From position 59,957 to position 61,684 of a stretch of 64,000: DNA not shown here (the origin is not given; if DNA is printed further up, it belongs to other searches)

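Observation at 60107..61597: glrK probably initiates at TTG, and glrK-qseG-glrR-glnB are tightly packed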

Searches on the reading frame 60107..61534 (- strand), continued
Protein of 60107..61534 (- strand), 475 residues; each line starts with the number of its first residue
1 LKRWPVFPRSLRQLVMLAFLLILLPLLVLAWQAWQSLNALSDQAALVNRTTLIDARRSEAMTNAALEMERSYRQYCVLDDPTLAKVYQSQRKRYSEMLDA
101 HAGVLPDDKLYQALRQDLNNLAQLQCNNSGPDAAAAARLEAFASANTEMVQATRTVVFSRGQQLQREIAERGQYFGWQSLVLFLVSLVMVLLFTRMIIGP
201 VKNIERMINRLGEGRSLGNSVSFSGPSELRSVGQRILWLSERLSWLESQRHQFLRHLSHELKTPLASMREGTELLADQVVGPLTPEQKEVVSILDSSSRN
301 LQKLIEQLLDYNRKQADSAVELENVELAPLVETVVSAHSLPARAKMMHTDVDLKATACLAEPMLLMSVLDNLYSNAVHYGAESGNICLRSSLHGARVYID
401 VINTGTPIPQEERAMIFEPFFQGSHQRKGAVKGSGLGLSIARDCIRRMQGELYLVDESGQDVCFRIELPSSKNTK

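Call 29: search_protein_representatives(protein=window:60110-61534:-)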
Query: 475 residues. Proteins with E-value up to 0.001 (for the whole library): 941747; up to 1e-10: 338709; up to 1e-30: 1067. The best 150 are listed.
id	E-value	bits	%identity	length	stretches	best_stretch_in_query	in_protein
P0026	1.6e-263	890.8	85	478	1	1-470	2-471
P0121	1.7e-176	604.0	98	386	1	16-302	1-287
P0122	3.5e-109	382.2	91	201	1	1-197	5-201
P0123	4.7e-97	342.3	42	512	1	3-470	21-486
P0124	3.1e-94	333.0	98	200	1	56-214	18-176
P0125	3.9e-94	332.7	41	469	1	6-469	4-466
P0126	5.2e-93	329.0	42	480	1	7-470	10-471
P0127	1.4e-89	317.6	73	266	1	1-213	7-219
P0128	2.1e-86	307.2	38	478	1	7-470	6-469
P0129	8.8e-85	301.8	66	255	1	46-285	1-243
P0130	4.2e-83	296.3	38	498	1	8-470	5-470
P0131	2.5e-81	290.5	39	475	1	4-472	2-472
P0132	1.0e-79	285.2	99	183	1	301-435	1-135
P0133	1.2e-79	284.9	37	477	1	8-471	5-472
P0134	1.6e-78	281.2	37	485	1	7-471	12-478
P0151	1.5e-72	261.6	57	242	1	2-222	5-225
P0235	3.5e-63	230.7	66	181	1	1-183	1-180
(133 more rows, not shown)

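Call 30: find_encoding_contigs(protein=P0123, flank=2500, max_places=2)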
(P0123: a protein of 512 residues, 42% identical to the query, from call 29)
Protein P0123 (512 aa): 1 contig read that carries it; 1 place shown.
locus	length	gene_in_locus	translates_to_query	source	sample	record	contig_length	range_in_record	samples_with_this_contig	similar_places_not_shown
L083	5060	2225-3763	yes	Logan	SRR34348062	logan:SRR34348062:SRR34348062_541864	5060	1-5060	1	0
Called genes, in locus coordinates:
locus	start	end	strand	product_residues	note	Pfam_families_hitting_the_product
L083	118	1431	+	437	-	PF00696:AA_kinase, PF00583:Acetyltransf_1, PF13508:Acetyltransf_7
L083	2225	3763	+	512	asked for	PF00672:HAMP (faint), PF00512:HisKA, PF02518:HATPase_c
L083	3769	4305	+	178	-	-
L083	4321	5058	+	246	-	?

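Call 31: find_encoding_contigs(protein=P0125, flank=2500, max_places=2)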
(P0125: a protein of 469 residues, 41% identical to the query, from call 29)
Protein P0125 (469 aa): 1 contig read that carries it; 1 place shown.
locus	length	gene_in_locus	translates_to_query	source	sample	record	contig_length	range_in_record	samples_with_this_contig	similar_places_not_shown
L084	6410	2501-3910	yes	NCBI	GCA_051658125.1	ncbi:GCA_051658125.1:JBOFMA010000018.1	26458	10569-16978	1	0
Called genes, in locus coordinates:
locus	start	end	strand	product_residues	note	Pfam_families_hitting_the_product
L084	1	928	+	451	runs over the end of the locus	PF01134:GIDA (faint), PF07992:Pyr_redox_2, PF12831:FAD_oxidored (weak), PF13738:Pyr_redox_3, PF00070:Pyr_redox, PF02852:Pyr_redox_dim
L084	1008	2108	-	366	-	PF12801:Fer4_5, PF13746:Fer4_18 (faint), PF13237:Fer4_10 (weak)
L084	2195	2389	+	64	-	PF28012:YnhF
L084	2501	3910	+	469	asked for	PF00512:HisKA, PF02518:HATPase_c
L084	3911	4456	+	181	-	-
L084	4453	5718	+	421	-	PF00072:Response_reg, PF00158:Sigma54_activat, PF14532:Sigma54_activ_2, PF25601:AAA_lid_14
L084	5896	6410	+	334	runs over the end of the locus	PF00174:Oxidored_molyb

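Call 32: find_encoding_contigs(protein=P0126, flank=2500, max_places=2)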
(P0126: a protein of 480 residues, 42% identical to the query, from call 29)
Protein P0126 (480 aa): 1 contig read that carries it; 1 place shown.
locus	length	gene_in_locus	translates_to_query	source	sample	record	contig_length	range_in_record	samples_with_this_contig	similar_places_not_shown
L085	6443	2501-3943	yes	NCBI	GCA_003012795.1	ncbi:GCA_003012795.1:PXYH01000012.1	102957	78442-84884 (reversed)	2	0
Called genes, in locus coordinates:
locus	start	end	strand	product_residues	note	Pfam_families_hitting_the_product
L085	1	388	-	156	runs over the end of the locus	PF12802:MarR_2 (faint), PF13404:HTH_AsnC-type, PF13412:HTH_24, PF01037:AsnC_trans_reg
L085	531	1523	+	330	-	PF03590:AsnA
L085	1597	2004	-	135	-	PF00571:CBS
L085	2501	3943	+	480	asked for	PF00672:HAMP (faint), PF00512:HisKA, PF02518:HATPase_c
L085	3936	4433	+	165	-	-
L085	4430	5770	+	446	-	PF00072:Response_reg, PF00158:Sigma54_activat, PF14532:Sigma54_activ_2, PF07728:AAA_5, PF25601:AAA_lid_14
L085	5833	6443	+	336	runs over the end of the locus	PF00174:Oxidored_molyb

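Call 35: find_encoding_contigs(protein=P0151, flank=1500, max_places=2)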
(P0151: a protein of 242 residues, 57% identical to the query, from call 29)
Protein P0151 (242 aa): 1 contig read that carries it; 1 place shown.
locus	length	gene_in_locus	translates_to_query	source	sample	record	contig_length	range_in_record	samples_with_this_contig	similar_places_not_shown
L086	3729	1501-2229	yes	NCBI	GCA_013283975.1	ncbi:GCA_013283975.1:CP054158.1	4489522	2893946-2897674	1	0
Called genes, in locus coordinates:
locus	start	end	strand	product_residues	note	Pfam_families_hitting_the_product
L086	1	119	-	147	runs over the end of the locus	PF00891:Methyltransf_2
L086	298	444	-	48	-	-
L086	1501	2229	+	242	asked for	-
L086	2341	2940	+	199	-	PF02518:HATPase_c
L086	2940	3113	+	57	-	-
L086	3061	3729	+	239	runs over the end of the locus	PF13942:Lipoprotein_20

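Call 36: find_encoding_contigs(protein=P0235, flank=1500, max_places=2)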
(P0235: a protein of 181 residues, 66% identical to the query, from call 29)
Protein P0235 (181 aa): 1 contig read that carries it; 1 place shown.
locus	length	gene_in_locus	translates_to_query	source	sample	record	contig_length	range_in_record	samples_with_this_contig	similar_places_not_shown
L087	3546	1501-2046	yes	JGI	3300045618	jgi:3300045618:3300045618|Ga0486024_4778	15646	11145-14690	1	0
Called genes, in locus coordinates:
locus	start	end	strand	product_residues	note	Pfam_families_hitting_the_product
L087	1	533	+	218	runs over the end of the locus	PF13507:GATase_5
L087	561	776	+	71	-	PF13507:GATase_5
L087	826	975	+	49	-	PF13507:GATase_5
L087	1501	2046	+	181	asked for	-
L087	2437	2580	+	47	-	-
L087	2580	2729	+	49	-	-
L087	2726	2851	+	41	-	PF02518:HATPase_c (weak)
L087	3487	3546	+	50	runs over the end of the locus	PF13942:Lipoprotein_20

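Call 37: find_encoding_contigs(protein=P0127, flank=1500, max_places=2)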
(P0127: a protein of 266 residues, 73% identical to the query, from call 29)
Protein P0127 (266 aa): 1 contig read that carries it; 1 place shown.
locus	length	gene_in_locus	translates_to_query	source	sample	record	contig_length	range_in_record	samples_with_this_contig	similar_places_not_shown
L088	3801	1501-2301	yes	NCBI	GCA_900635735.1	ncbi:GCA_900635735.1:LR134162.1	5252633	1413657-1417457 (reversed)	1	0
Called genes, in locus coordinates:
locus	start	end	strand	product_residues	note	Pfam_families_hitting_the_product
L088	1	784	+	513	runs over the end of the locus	PF22689:FGAR-AT_PurM_N-like, PF02769:AIRS_C, PF13507:GATase_5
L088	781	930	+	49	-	PF13507:GATase_5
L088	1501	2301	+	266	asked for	-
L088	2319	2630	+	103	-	PF00512:HisKA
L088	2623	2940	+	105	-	PF02518:HATPase_c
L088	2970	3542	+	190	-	PF13942:Lipoprotein_20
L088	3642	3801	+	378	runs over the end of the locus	PF00072:Response_reg, PF00158:Sigma54_activat, PF14532:Sigma54_activ_2, PF07728:AAA_5 (weak), PF25601:AAA_lid_14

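Call 60: search_protein_families(proteins=[window:60110-61534:-], library=ncbifam, max_evalue=1e-10)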
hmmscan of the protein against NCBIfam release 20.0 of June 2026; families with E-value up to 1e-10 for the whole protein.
window:60110-61534:- (475 aa): 62 families (the best 25 are shown)
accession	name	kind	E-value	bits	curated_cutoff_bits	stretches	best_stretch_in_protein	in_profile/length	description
NF008312.0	PRK11100.1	equivalog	5.4e-41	140.9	356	1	163-471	172-475/477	two-component system sensor histidine kinase CreC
NF007007.0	PRK09470.1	equivalog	6e-37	127.6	486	1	180-469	175-458/463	envelope stress sensor histidine kinase CpxA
NF046044.1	PnpS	equivalog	1.6e-35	122.8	400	1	245-469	165-390/390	two-component system histidine kinase PnpS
TIGR02956.1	TMAO_torS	equivalog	3.6e-35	121.4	676.5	1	251-471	465-683/967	TMAO reductase system sensor histidine kinase/response regulator TorS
NF007004.0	PRK09467.1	equivalog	9.8e-35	120.2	415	1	178-471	161-437/440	two-component system sensor histidine kinase EnvZ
TIGR02966.1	phoR_proteo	equivalog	1.1e-34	120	334.2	1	242-467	106-332/333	phosphate regulon sensor histidine kinase PhoR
NF033092.0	HK_WalK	equivalog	3.3e-34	118.4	725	1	246-469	368-593/594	cell wall metabolism sensor histidine kinase WalK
NF040691.1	MtrAB_MtrB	equivalog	1e-32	113.8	450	1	178-473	193-495/507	MtrAB system histidine kinase MtrB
NF011874.0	PRK15347.1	equivalog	3.8e-31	108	852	1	250-471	398-615/921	two component system sensor kinase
NF038297.2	hybrid_HK_HrmK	equivalog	2.1e-30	106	725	1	247-474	232-461/607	hybrid histidine kinase/response regulator HrmK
NF033091.0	HK_VanS_ACDEFG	equivalog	6.8e-30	104.2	400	1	182-469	3-293/293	vancomycin resistance histidine kinase VanS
NF012163.2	BaeS_SmeS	equivalog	1.7e-29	103.1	500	1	181-453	172-441/457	sensor histidine kinase efflux regulator BaeS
NF007898.0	PRK10604.1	equivalog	9.9e-29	100.8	478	1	181-473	143-426/433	two-component system sensor histidine kinase RstB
NF007837.0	PRK10549.1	equivalog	2e-28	99.4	603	1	183-473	174-461/466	envelope stress sensor histidine kinase BaeS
NF045911.1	TCSHisKinNblS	equivalog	3.9e-27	94.9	1000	1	246-468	384-618/621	two-component system sensor histidine kinase NblS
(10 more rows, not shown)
